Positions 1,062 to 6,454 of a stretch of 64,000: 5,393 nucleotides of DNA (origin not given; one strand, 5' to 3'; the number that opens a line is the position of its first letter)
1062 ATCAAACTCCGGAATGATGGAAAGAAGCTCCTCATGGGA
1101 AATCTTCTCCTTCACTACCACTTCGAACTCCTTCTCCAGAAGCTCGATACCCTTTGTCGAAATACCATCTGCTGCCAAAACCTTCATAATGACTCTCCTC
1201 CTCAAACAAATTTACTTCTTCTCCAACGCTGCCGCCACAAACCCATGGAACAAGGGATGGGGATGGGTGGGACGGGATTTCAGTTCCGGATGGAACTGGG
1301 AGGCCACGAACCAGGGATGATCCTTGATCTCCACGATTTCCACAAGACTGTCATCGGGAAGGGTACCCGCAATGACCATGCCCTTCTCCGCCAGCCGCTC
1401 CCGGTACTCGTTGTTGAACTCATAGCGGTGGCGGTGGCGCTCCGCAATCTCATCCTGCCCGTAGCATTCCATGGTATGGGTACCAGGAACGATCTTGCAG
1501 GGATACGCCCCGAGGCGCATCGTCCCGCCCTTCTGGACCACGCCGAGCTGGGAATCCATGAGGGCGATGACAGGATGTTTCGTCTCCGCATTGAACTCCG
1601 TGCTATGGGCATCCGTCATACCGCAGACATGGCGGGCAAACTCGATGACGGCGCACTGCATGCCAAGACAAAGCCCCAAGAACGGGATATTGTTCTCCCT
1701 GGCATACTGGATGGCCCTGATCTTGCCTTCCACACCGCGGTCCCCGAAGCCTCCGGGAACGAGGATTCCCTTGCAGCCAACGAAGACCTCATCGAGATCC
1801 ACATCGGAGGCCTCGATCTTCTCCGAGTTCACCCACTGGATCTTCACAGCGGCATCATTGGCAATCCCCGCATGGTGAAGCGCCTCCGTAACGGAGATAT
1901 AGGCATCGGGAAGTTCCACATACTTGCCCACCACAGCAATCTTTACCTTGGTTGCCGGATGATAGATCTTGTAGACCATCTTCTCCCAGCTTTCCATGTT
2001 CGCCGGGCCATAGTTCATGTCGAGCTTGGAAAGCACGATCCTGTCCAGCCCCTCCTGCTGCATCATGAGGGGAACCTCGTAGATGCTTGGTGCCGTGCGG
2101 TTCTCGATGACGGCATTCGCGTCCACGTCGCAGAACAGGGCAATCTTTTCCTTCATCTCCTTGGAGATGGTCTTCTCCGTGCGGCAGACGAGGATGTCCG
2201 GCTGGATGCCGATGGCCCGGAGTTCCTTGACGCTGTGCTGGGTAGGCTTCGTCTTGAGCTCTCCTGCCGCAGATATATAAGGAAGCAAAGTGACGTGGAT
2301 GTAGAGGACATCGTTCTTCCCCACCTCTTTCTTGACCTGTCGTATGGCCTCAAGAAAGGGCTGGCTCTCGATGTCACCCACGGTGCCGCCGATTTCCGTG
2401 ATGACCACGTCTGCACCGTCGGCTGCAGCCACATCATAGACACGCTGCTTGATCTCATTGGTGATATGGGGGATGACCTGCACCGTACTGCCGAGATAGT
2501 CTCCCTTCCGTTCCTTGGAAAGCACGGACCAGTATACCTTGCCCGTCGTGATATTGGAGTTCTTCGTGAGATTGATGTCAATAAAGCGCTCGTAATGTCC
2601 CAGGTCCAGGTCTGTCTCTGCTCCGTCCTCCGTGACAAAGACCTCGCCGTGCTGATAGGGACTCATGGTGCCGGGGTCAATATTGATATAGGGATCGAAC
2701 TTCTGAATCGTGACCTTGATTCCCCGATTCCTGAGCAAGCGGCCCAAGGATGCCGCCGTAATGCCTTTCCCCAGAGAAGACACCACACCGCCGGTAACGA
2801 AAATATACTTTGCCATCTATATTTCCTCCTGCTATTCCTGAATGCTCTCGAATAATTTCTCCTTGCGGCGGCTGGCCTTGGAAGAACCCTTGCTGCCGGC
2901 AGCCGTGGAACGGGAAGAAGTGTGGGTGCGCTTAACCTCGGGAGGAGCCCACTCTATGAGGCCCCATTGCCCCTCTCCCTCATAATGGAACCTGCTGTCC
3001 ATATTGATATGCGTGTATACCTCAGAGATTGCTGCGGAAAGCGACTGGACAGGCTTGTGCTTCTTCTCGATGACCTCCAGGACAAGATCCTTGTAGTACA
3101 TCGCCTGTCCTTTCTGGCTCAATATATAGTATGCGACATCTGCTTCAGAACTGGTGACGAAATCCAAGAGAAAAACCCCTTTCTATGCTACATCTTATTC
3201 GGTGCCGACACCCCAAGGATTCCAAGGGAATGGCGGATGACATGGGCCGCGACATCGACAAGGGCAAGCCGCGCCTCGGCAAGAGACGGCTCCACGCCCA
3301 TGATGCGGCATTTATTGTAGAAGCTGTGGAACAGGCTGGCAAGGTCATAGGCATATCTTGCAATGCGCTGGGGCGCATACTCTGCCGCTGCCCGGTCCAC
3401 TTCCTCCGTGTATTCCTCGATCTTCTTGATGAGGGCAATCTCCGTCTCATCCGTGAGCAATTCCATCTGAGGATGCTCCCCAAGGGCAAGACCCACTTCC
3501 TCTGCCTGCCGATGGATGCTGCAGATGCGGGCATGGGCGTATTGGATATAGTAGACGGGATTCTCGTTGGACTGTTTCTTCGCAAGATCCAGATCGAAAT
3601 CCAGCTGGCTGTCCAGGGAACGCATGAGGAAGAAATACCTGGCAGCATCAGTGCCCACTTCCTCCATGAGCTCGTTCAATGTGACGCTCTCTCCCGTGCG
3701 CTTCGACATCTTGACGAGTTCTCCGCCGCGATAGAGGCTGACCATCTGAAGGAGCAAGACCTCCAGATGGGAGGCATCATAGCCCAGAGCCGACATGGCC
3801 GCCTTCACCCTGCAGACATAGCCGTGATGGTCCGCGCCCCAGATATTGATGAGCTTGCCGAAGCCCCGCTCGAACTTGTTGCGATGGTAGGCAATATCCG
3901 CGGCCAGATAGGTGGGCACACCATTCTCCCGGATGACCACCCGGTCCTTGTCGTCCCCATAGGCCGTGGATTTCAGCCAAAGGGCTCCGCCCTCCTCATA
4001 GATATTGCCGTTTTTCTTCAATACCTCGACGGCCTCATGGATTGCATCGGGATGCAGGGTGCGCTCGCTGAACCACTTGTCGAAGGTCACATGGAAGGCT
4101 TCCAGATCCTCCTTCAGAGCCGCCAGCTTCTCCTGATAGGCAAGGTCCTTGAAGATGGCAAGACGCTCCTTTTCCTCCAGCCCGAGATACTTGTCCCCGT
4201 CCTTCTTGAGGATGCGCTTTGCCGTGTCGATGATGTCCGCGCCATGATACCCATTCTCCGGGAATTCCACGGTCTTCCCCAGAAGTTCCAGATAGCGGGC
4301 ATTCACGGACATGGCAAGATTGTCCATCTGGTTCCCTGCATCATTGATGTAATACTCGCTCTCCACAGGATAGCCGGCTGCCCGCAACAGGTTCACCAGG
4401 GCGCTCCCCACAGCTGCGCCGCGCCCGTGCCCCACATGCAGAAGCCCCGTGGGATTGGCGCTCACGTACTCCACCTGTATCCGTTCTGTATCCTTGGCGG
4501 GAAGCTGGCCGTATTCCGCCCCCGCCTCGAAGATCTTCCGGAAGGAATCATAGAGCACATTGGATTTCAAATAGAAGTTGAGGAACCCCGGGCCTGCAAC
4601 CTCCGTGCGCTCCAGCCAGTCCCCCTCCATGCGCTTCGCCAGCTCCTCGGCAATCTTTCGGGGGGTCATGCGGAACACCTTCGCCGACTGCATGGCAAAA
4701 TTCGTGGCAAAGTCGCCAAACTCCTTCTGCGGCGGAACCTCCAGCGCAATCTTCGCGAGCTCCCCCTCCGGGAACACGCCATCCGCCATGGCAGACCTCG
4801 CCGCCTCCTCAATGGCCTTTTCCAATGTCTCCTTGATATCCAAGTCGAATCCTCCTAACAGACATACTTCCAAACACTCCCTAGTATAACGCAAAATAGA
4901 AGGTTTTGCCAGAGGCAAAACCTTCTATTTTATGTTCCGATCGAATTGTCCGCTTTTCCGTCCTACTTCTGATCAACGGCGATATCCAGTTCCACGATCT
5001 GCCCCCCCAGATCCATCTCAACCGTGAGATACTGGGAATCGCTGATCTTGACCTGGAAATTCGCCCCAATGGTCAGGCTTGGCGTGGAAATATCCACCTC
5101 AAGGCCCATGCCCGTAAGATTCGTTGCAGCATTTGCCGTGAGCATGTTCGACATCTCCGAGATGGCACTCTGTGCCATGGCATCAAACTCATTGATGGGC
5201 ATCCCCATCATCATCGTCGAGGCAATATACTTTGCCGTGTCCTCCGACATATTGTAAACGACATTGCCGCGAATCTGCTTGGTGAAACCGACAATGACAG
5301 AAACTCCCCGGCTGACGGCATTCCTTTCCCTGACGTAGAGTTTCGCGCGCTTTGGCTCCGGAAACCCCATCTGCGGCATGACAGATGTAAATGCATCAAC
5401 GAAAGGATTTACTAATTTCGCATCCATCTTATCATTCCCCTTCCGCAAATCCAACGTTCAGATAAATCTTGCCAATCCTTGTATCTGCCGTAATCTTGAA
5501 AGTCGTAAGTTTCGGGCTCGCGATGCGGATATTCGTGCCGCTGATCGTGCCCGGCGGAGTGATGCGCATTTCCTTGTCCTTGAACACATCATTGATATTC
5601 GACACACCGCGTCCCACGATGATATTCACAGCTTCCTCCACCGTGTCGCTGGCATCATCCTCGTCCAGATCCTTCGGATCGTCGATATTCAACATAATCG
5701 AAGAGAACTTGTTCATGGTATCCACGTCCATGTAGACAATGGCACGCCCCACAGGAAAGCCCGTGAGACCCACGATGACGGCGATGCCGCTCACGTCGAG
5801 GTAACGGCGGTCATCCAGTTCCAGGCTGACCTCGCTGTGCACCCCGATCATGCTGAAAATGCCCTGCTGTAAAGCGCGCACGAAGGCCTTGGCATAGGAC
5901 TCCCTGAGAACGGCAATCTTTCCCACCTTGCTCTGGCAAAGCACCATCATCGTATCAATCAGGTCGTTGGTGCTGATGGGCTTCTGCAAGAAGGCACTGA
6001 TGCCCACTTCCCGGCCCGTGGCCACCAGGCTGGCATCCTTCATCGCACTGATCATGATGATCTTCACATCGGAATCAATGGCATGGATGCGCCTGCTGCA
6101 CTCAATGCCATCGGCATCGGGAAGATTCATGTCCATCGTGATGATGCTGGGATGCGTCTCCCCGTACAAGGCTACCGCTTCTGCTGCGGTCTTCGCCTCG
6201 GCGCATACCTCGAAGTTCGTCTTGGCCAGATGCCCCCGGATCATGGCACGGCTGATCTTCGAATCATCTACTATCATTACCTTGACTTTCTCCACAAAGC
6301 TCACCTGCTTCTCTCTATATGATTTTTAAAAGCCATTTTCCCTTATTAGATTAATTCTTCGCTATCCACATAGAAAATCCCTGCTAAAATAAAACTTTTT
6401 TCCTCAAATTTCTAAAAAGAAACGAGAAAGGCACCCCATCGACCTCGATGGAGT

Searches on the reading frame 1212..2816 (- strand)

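Call 77: search_protein_families(library=pfam, proteins=[window:1212-2816:-], max_evalue=0.00001)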
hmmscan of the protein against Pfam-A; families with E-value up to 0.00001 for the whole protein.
window:1212-2816:- (534 aa): 3 families
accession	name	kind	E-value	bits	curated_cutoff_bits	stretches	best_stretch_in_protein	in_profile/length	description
PF06418.20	CTP_synth_N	-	4.3e-133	443.1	26.1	1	3-267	1-265/265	CTP synthase N-terminus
PF00117.34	GATase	-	2.6e-40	138.6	22.8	1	302-528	2-189/190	Glutamine amidotransferase class-I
PF07722.19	Peptidase_C26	-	3.5e-07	30.7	20.5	1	368-511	97-219/219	Peptidase C26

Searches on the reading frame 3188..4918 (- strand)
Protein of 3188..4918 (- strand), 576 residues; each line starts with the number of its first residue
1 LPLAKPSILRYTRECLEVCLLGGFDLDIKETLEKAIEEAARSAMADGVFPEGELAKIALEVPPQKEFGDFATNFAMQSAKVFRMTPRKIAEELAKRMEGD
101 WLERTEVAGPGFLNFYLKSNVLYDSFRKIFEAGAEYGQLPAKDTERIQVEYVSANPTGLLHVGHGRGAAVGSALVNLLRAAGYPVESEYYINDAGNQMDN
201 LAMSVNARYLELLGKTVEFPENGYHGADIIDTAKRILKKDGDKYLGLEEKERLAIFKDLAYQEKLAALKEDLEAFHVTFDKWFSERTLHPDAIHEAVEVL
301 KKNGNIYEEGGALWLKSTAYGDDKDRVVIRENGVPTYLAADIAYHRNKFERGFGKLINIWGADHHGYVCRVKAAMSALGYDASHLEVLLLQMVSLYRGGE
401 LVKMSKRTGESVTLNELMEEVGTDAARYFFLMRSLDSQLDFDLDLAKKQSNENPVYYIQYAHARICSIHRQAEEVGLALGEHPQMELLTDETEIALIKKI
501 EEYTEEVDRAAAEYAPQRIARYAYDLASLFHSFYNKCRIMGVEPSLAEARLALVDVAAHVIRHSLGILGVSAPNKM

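Call 77: search_protein_families(library=pfam, proteins=[window:3188-4918:-], max_evalue=0.00001)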
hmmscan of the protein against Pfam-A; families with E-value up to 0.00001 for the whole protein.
window:3188-4918:- (576 aa): 5 families
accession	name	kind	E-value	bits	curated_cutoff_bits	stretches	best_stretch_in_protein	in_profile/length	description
PF05746.21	DALR_1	-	1.5e-35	122.2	22.3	1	458-576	1-117/117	DALR anticodon binding domain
PF03485.21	Arg_tRNA_synt_N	-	4.1e-23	82.2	21.5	1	29-117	4-85/85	Arginyl tRNA synthetase N terminal domain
PF00750.26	tRNA-synt_1d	-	4.2e-20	72.5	23.3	1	138-423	13-300/349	tRNA synthetases class I (R), catalytic domain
PF01406.26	tRNA-synt_1e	-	3.5e-06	27.1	27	0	403-444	253-294/301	tRNA synthetases class I (C) catalytic domain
PF09334.17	tRNA-synt_1g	-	6.2e-06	25.7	20.1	0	402-452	326-377/391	tRNA synthetases class I (M)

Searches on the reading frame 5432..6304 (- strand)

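Call 77: search_protein_families(library=pfam, proteins=[window:5432-6304:-], max_evalue=0.00001)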
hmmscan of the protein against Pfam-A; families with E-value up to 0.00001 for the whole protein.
window:5432-6304:- (290 aa): 2 families
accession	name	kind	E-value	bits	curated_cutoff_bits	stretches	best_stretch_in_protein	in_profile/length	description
PF00072.30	Response_reg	-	9.9e-24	84.1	30.2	1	9-118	1-109/111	Response regulator receiver domain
PF13690.11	CheX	-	6.2e-14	52.3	27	1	174-267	1-86/94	Chemotaxis phosphatase CheX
